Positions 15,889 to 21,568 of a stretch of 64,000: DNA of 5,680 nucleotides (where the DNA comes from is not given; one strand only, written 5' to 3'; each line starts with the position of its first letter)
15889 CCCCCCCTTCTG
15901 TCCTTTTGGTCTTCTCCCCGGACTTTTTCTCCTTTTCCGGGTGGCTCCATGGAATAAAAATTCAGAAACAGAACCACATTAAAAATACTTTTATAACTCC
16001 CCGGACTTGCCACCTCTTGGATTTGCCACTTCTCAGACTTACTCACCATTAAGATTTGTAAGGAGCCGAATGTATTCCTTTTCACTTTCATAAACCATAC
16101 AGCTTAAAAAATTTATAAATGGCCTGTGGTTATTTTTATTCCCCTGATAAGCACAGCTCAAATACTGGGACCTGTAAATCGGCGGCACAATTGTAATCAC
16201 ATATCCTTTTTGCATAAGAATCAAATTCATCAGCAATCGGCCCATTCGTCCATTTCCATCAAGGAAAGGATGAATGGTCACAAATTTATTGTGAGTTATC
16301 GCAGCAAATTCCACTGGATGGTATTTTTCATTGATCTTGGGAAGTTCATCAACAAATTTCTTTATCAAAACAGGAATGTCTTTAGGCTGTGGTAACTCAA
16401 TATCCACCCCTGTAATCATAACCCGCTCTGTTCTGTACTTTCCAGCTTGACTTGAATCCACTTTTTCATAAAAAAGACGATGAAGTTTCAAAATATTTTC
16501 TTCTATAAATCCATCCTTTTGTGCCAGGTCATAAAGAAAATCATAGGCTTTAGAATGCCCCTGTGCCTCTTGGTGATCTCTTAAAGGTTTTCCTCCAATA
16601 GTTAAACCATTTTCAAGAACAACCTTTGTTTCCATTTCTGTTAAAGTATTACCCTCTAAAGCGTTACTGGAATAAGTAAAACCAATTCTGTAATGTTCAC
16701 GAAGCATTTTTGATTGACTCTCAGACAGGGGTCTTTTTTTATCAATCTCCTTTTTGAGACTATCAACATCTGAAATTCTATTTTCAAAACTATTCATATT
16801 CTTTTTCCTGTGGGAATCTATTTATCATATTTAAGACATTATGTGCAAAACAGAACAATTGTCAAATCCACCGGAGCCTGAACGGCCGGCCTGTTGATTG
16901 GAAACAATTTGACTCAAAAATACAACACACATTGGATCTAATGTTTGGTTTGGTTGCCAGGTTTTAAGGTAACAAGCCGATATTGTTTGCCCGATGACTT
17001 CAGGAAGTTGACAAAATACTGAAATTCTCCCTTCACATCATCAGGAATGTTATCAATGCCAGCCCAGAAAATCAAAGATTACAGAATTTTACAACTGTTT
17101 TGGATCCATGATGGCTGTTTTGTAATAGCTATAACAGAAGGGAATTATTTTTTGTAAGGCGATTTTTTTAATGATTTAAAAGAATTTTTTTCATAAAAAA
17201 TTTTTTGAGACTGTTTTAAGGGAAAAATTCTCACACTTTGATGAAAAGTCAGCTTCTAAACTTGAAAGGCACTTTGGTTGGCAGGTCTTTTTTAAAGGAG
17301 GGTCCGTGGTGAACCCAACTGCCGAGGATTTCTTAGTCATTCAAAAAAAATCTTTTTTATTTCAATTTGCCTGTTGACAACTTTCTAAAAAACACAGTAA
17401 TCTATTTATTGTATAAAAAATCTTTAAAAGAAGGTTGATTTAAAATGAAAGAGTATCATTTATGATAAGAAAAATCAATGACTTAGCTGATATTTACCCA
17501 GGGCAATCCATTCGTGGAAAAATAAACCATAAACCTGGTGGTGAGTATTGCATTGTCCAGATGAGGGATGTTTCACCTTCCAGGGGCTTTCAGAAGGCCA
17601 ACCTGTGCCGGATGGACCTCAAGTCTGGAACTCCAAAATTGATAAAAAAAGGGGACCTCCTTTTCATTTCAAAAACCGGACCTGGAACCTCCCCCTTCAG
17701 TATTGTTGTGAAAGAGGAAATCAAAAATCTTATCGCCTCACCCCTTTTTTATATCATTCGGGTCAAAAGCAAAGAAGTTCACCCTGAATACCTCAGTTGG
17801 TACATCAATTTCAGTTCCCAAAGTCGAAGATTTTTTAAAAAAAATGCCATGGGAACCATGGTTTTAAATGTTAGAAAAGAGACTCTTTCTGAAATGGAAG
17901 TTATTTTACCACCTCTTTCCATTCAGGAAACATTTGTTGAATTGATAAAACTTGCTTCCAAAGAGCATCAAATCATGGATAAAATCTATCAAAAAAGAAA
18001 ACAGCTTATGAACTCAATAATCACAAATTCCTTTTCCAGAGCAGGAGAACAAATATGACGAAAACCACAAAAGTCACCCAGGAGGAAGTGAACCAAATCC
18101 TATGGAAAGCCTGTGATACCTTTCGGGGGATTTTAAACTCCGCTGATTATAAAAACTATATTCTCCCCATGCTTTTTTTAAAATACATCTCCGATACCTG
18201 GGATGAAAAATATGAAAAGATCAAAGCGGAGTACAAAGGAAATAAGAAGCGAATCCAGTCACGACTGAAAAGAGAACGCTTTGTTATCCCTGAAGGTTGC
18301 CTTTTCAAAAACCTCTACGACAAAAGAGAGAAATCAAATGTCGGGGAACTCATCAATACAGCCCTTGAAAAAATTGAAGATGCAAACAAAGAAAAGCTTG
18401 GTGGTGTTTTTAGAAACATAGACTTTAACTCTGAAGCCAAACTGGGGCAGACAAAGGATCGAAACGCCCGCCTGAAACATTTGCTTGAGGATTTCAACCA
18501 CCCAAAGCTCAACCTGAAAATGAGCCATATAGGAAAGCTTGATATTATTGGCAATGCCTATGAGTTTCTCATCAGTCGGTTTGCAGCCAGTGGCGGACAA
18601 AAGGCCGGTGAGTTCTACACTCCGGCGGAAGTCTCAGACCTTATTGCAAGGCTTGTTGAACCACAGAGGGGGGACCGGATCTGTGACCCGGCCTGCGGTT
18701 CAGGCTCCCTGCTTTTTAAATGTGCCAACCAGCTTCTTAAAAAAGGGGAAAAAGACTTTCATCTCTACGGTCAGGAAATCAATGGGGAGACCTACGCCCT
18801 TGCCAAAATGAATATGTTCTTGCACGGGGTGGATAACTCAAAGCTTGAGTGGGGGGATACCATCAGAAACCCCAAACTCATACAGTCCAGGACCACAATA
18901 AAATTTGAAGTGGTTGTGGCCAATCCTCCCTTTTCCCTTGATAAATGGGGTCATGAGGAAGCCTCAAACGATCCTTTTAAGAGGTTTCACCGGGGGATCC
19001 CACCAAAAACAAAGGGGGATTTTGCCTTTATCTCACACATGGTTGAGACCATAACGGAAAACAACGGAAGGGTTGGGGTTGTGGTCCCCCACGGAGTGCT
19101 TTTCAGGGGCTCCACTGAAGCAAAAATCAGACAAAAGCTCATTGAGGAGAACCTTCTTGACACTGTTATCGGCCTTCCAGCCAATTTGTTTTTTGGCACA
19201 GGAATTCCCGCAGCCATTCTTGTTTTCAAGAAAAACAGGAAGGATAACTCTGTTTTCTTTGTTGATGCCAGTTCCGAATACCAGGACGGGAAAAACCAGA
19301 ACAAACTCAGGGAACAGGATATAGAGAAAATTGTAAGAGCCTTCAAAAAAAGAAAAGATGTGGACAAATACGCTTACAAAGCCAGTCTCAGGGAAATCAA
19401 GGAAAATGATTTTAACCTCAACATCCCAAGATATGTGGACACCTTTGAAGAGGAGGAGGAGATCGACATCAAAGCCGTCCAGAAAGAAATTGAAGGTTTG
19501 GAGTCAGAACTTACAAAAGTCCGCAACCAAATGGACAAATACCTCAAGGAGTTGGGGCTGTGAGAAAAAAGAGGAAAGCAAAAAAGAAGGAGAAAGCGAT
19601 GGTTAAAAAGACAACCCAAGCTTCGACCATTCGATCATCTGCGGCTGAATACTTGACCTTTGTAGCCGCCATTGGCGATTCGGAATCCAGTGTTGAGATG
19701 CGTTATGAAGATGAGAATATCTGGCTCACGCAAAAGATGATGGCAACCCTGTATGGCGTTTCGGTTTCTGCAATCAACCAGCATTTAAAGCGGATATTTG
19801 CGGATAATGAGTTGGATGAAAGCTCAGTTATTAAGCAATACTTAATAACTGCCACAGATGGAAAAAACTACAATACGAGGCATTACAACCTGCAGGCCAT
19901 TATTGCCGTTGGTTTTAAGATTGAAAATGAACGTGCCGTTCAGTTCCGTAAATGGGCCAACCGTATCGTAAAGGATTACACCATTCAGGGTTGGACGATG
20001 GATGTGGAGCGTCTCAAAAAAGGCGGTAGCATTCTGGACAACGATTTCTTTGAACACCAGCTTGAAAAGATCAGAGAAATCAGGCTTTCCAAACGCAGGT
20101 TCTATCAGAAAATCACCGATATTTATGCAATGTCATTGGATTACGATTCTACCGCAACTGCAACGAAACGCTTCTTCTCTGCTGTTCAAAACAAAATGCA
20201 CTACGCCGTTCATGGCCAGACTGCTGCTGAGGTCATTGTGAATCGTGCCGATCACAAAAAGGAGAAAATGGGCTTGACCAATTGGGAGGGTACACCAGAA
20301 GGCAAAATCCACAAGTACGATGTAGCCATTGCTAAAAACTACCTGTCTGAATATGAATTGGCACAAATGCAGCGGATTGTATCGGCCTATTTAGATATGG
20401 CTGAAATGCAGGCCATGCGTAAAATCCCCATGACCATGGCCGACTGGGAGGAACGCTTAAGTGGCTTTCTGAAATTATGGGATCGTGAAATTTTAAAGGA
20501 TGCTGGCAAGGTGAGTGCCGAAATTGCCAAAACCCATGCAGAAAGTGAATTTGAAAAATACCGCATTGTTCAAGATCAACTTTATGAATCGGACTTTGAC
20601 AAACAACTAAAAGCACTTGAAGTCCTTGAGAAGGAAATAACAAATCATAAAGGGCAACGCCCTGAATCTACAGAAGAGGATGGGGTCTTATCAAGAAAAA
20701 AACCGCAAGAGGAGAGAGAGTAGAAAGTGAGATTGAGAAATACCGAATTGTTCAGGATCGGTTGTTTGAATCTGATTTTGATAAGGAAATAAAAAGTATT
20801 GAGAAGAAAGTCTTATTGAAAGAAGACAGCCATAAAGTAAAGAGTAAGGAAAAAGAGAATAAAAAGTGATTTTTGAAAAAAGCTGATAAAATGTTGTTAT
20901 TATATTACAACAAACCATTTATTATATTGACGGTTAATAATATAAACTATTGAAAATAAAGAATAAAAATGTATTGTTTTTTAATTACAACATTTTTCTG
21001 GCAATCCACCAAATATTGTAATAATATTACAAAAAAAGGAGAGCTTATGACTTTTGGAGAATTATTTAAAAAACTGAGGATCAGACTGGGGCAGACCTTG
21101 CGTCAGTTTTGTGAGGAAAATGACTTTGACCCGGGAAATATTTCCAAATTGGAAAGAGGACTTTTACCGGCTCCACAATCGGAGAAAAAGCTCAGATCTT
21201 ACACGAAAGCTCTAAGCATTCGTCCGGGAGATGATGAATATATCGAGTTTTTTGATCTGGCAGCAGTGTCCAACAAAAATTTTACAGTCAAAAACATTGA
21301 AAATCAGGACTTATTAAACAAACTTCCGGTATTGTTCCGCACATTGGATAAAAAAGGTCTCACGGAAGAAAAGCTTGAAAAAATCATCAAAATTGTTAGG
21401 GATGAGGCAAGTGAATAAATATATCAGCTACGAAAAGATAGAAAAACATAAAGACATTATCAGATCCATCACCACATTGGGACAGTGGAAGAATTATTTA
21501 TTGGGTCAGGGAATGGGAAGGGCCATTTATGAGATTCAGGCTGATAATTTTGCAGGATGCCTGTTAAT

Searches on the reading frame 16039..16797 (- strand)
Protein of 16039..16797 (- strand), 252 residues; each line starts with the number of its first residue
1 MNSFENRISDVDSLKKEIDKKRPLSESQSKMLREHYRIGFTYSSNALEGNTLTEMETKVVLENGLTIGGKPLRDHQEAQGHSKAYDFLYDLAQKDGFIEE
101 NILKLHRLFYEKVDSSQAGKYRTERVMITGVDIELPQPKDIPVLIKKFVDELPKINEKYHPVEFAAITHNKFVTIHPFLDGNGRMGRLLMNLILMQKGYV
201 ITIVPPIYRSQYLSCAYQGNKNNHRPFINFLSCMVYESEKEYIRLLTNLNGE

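Call 7: search_protein_families(library=pfam, proteins=[window:16039-16797:-], max_evalue=0.01)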
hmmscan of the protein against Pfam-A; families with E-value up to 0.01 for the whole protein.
window:16039-16797:- (252 aa): 1 family
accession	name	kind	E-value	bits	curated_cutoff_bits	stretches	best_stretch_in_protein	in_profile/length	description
PF02661.23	Fic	-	1e-21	78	24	1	99-194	4-93/93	Fic/DOC family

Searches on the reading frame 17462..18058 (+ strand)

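Call 7: search_protein_families(library=pfam, proteins=[window:17462-18058:+], max_evalue=0.01)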
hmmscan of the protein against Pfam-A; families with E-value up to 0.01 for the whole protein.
window:17462-18058:+ (198 aa): 1 family
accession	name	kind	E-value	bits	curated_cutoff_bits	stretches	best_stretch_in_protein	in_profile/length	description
PF01420.25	Methylase_S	-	4e-09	37.4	22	1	2-175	6-162/168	Type I restriction modification DNA specificity domain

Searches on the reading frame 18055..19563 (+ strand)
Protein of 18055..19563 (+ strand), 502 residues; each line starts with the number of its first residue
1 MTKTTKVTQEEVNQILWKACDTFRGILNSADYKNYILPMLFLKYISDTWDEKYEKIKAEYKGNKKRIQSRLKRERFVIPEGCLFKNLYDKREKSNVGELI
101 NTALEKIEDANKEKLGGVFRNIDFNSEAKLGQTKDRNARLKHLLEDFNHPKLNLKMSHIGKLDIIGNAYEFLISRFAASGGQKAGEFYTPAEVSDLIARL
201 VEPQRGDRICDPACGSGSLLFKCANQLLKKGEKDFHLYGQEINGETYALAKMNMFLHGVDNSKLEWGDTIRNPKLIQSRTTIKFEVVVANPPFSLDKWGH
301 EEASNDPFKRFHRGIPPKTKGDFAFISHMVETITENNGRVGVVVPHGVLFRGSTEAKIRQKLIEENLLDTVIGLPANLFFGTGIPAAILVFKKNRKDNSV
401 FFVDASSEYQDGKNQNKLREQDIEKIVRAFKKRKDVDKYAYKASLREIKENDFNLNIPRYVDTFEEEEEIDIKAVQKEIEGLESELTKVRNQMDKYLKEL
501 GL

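Call 7: search_protein_families(library=pfam, proteins=[window:18055-19563:+], max_evalue=0.01)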
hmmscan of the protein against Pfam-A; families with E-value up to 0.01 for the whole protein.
window:18055-19563:+ (502 aa): 6 families
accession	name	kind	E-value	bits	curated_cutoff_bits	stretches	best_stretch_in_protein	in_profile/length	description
PF02384.22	N6_Mtase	-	9.6e-108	360.6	20.4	1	162-468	3-310/311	N-6 DNA Methylase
PF12161.14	HsdM_N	-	5.1e-31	108.5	24.5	1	13-147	2-135/135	HsdM N-terminal domain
PF07669.17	Eco57I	-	3.2e-08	34.3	25.3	1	237-374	3-165/171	Eco57I restriction-modification methylase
PF13847.12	Methyltransf_31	-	1e-05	25.7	27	1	205-291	3-82/145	Methyltransferase domain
PF01170.24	UPF0020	-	9.3e-05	22.6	22.3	1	197-293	20-131/197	RMKL-like, methyltransferase domain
PF05175.20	MTS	-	0.00031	20.8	23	1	195-297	21-112/170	Methyltransferase small domain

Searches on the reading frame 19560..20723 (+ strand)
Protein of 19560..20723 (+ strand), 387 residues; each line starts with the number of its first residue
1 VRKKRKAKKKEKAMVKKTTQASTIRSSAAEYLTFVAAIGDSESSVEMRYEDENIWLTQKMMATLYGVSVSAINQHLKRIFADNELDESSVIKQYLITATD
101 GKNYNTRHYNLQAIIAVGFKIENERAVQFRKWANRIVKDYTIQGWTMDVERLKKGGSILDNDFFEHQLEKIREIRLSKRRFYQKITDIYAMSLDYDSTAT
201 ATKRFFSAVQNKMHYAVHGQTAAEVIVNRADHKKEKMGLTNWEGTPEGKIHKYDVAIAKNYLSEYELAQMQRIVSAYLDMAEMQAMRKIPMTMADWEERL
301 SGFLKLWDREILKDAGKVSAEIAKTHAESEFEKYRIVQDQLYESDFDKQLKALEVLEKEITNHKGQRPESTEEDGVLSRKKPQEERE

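Call 7: search_protein_families(library=pfam, proteins=[window:19560-20723:+], max_evalue=0.01)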
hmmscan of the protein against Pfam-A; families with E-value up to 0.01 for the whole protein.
window:19560-20723:+ (387 aa): 1 family
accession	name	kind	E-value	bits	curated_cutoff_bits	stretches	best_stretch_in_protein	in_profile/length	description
PF13310.11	Virulence_RhuM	-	9.5e-104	346.6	33.7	1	89-340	1-249/252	Virulence protein RhuM family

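Call 8: search_protein_families(library=padloc, proteins=[window:19560-20723:+], max_evalue=0.01)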
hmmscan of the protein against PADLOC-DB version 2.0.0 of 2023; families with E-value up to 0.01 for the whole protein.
window:19560-20723:+ (387 aa): 38 families (the best 25 are shown)
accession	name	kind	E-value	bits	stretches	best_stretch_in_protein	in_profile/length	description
PDLC04851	PDC-S05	-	1.2e-144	479.6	1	24-355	5-336/342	-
PDLC04868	PDC-S05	-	3.5e-140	464.8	1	28-354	5-330/335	-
PDLC04853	PDC-S05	-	1.3e-121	403.9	1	39-357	14-329/336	-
PDLC04852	PDC-S05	-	9.3e-115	381.2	1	28-364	10-343/346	-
PDLC04871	PDC-S05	-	5.2e-113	376.4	1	3-354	104-457/468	-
PDLC04843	PDC-S05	-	1.6e-103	344.4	1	39-358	14-327/330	-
PDLC04864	PDC-S05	-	1.3e-93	311.3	1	86-359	2-272/277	-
PDLC04870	PDC-S05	-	3.5e-91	302.4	1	23-232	3-209/214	-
PDLC04876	PDC-S05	-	1.9e-60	201.6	1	27-192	6-171/174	-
PDLC04860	PDC-S05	-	4.2e-46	154.3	2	16-120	4-105/141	-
PDLC04858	PDC-S05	-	1.4e-41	139.5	1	39-156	13-130/138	-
PDLC04854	PDC-S05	-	7.2e-40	134.9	1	40-193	13-170/212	-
PDLC04965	PDC-S23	-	2.9e-37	126.8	1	40-163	14-140/327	-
PDLC04872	PDC-S05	-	3.5e-37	125.5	1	40-160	14-137/152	-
PDLC04964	PDC-S23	-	7.8e-37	125.2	1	39-160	12-136/331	-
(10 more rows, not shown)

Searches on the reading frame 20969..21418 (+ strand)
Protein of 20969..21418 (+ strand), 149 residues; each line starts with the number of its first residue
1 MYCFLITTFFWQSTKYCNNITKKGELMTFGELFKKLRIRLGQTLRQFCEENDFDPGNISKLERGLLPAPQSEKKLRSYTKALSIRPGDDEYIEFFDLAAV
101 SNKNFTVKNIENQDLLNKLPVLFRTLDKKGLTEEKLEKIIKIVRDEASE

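Call 7: search_protein_families(library=pfam, proteins=[window:20969-21418:+], max_evalue=0.01)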
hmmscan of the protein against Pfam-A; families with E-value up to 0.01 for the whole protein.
window:20969-21418:+ (149 aa): 2 families
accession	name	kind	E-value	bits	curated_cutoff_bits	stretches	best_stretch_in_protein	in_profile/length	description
PF12844.13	HTH_19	-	0.00046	20.5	30.2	1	30-64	1-35/64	Helix-turn-helix domain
PF13560.12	HTH_31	-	0.00097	19.8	27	1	29-69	2-42/64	Helix-turn-helix domain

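Call 8: search_protein_families(library=padloc, proteins=[window:20969-21418:+], max_evalue=0.01)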
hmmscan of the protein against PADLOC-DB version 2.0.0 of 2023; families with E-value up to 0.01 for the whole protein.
window:20969-21418:+ (149 aa): 2 families
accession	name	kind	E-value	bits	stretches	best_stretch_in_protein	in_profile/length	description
PDLC04142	capH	-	3e-05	23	1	27-144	5-96/103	capH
PDLC02926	HTH_VI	-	0.0069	14.6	0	29-85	2-56/92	-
